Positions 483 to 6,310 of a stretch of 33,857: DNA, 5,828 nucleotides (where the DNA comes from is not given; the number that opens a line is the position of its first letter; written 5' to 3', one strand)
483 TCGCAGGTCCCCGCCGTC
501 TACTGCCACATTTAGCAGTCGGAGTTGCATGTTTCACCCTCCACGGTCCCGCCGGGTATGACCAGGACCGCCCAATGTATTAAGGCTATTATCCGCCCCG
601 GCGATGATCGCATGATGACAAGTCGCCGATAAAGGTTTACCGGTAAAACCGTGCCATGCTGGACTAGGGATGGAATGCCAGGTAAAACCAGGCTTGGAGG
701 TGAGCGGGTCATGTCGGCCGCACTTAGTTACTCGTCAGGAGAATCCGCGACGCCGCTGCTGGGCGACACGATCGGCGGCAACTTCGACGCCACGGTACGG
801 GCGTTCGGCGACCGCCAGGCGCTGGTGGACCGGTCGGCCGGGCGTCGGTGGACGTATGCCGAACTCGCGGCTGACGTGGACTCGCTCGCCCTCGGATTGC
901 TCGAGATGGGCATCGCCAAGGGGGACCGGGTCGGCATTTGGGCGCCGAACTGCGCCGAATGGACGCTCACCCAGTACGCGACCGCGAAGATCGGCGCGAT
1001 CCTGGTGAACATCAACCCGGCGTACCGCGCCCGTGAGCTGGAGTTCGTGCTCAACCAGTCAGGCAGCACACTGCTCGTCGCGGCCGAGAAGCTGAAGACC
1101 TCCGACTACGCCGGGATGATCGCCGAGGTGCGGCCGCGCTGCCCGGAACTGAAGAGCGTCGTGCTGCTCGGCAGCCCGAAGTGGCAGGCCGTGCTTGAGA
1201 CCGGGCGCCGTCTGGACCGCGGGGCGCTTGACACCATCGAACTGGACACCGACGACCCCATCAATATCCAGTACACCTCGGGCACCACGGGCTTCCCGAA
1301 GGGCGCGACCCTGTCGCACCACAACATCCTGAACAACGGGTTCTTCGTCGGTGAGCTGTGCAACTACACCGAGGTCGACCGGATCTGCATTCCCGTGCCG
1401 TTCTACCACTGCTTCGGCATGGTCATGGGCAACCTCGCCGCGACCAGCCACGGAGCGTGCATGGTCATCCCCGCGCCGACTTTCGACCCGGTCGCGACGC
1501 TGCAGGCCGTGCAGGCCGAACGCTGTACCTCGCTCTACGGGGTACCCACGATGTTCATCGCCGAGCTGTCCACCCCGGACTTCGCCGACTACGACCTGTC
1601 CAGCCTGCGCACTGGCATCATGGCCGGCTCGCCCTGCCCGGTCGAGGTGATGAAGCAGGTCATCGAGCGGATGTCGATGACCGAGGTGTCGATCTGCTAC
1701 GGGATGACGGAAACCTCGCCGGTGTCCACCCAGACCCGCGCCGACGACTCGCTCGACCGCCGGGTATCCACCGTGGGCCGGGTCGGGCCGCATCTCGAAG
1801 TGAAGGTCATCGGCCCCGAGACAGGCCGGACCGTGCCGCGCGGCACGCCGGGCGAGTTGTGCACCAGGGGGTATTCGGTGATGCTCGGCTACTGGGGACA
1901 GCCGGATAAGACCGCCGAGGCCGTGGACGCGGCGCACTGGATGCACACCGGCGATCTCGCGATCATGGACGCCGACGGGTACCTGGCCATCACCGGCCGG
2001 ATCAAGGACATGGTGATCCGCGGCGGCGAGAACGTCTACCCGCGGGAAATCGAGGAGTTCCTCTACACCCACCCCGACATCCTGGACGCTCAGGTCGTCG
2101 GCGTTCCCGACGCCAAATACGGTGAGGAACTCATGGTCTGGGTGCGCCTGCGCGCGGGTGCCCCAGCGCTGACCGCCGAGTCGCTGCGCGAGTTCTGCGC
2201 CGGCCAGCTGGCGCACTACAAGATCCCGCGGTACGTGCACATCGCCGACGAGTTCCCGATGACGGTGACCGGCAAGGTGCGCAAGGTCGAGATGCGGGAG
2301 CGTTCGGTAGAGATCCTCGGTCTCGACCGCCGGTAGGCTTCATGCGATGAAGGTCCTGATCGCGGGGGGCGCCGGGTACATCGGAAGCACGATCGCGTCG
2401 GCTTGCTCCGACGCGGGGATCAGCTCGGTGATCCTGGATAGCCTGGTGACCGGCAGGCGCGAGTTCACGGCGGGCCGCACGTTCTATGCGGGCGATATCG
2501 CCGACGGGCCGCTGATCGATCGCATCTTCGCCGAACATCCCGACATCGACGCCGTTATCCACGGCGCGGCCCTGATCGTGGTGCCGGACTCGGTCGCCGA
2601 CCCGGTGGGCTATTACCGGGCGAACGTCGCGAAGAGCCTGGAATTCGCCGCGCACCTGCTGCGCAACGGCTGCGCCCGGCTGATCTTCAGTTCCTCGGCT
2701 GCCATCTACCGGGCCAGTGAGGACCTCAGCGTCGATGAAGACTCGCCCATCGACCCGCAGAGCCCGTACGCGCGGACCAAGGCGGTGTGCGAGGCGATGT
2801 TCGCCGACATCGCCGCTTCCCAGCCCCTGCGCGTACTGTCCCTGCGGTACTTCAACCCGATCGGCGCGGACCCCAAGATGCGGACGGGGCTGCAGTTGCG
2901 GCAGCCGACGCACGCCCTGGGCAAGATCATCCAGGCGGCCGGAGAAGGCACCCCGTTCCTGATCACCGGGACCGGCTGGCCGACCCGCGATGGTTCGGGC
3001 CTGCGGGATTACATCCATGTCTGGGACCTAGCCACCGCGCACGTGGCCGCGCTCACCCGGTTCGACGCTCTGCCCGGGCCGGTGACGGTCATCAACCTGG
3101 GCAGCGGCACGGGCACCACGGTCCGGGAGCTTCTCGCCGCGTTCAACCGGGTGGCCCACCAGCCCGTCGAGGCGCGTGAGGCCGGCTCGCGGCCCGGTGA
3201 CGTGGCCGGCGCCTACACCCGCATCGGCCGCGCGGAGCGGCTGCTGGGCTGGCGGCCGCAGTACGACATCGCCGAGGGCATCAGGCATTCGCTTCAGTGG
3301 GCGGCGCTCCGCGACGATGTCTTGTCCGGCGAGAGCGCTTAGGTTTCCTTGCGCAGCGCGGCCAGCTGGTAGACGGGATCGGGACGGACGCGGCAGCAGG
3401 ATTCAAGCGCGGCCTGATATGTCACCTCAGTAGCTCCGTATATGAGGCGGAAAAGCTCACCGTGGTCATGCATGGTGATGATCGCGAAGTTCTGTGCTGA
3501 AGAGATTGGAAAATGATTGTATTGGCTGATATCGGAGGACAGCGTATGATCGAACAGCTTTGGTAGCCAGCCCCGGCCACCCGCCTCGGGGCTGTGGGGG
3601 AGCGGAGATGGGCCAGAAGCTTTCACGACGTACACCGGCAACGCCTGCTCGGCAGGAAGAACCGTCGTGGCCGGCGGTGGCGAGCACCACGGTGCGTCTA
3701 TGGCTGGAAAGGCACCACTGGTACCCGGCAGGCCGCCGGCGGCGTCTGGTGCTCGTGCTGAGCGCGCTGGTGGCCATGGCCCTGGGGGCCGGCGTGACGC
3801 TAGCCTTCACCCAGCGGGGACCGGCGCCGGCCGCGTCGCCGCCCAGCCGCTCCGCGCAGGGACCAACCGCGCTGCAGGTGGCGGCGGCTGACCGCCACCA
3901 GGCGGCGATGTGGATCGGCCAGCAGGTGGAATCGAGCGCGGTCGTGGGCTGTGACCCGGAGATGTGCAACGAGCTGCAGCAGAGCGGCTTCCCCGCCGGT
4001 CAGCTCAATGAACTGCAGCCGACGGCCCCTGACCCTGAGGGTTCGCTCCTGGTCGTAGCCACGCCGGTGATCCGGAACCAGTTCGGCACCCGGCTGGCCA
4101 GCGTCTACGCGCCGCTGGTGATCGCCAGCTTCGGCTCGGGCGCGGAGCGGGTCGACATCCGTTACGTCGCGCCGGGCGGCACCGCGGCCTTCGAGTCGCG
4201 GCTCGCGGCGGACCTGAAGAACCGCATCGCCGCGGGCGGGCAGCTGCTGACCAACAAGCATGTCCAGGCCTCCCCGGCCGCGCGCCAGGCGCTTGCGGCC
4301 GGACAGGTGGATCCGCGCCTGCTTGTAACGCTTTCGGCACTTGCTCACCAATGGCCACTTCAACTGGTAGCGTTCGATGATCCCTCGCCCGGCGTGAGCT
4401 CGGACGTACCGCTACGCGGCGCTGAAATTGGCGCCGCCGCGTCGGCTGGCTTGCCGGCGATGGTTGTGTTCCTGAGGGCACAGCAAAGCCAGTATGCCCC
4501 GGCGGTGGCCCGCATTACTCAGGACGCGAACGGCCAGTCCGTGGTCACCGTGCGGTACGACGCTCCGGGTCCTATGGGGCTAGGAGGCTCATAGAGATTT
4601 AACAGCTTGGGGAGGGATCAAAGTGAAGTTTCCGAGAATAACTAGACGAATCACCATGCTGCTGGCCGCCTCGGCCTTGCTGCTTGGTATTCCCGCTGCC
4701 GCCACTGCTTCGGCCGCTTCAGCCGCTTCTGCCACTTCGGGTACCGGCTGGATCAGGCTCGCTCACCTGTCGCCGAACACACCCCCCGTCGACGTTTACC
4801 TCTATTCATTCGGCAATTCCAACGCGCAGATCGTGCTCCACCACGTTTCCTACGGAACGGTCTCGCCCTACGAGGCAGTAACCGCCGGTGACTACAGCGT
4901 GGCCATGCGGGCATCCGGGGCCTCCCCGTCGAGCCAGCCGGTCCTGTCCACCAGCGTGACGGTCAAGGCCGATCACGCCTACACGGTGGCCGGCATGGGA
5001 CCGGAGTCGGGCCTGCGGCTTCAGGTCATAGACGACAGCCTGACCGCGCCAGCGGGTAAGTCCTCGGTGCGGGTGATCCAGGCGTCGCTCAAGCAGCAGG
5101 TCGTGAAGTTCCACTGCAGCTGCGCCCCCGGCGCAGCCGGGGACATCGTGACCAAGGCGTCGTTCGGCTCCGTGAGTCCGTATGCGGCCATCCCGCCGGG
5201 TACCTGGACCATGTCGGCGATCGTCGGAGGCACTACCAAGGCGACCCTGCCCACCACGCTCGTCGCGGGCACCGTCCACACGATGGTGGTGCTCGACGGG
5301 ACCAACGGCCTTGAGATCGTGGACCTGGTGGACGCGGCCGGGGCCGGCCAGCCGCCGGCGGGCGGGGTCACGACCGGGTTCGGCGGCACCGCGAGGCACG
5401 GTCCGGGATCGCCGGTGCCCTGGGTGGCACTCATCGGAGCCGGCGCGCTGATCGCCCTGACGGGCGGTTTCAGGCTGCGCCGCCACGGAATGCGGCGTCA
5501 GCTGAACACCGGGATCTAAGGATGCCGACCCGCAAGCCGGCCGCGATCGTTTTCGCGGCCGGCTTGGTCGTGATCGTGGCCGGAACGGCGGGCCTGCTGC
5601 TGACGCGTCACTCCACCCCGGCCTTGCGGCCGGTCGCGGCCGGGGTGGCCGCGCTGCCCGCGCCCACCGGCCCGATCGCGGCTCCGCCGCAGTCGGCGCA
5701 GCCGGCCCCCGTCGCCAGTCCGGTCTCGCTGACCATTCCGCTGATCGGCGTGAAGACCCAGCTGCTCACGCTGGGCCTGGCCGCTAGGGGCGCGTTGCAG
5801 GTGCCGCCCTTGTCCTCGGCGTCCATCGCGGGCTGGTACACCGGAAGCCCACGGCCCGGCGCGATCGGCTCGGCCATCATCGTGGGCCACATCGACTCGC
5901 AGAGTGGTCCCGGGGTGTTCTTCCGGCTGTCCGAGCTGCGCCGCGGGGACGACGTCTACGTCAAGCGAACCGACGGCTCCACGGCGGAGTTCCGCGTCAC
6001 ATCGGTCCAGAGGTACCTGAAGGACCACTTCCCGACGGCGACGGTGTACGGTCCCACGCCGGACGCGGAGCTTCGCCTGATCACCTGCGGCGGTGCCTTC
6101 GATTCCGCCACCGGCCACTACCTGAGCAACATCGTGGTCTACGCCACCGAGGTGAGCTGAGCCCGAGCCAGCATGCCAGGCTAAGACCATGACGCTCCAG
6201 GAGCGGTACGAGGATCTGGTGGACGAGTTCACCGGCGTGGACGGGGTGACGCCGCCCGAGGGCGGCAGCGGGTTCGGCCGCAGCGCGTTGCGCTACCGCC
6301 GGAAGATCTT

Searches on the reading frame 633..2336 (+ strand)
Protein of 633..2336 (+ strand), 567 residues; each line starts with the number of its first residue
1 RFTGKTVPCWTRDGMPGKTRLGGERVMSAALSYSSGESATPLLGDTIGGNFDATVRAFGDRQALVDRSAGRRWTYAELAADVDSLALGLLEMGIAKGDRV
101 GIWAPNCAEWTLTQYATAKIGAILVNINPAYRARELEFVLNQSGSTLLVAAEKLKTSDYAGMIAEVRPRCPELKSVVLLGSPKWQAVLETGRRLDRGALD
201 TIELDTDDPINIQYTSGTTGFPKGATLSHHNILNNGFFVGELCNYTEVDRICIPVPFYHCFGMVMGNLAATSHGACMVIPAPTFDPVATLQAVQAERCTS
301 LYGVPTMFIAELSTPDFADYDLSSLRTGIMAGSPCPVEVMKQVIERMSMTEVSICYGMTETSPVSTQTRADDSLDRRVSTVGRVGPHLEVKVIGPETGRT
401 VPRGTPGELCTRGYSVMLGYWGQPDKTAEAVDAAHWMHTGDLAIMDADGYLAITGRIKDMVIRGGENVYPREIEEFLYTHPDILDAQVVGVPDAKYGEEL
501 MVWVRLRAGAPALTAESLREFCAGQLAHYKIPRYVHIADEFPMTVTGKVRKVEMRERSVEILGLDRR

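Call 70: search_protein_families(library=pfam, proteins=[window:633-2336:+], max_evalue=0.0001)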
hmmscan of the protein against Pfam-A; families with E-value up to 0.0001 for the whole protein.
window:633-2336:+ (567 aa): 2 families
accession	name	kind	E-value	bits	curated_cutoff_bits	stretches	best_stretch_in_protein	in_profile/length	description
PF00501.34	AMP-binding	-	4.6e-102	342.1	29.9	1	51-421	1-384/384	AMP-binding enzyme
PF13193.12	AMP-binding_C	-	6e-18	66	24.5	1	472-548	1-76/76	AMP-binding enzyme C-terminal domain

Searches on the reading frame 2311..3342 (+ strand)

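Call 26: search_protein_families(library=pfam, proteins=[window:2311-3342:+], max_evalue=0.001)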
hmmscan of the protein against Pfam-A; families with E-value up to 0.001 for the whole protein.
window:2311-3342:+ (343 aa): 5 families
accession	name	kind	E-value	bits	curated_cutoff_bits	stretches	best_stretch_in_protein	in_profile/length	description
PF01370.27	Epimerase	-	7.5e-45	153.6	20.9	1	15-263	1-239/240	NAD dependent epimerase/dehydratase family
PF16363.11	GDP_Man_Dehyd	-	1.8e-33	116.9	27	1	16-325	1-330/332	GDP-mannose 4,6 dehydratase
PF04321.23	RmlD_sub_bind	-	1.3e-08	34.7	27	1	13-164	1-136/287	RmlD substrate binding domain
PF02719.21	Polysacc_synt_2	-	1.6e-05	24.7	20.2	1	15-183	1-171/293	Polysaccharide biosynthesis protein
PF01073.25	3Beta_HSD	-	3.1e-05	23.6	22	1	16-164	1-157/280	3-beta hydroxysteroid dehydrogenase/isomerase family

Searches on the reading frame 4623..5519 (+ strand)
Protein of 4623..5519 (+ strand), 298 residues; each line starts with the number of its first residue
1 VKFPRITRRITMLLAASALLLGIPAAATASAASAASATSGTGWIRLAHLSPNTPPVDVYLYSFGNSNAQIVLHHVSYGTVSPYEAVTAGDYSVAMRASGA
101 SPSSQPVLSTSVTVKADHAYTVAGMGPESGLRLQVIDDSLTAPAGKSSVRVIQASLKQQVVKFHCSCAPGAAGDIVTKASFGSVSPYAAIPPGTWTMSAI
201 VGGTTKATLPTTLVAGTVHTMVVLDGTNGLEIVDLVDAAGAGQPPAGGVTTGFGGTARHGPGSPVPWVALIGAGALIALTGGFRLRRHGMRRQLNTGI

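Call 26: search_protein_families(library=pfam, proteins=[window:4623-5519:+], max_evalue=0.001)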
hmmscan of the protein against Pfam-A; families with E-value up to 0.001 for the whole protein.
window:4623-5519:+ (298 aa): 1 family
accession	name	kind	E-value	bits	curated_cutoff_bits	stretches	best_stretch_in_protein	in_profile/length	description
PF14344.12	DUF4397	-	1.5e-30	106.6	30.6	1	43-161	2-116/119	Domain of unknown function (DUF4397)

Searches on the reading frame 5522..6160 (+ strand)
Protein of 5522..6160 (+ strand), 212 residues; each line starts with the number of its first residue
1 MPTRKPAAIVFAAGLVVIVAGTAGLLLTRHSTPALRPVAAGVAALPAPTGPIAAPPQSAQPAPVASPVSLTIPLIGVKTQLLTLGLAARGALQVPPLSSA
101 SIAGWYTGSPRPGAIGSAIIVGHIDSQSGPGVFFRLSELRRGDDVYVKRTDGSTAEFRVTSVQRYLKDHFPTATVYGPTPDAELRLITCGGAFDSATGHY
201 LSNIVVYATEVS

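Call 26: search_protein_families(library=pfam, proteins=[window:5522-6160:+], max_evalue=0.001)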
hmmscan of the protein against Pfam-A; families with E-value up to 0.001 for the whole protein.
window:5522-6160:+ (212 aa): 1 family
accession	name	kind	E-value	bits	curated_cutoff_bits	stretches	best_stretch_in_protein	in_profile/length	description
PF04203.18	Sortase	-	5.9e-24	84.6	26.6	1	70-210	1-124/125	Sortase domain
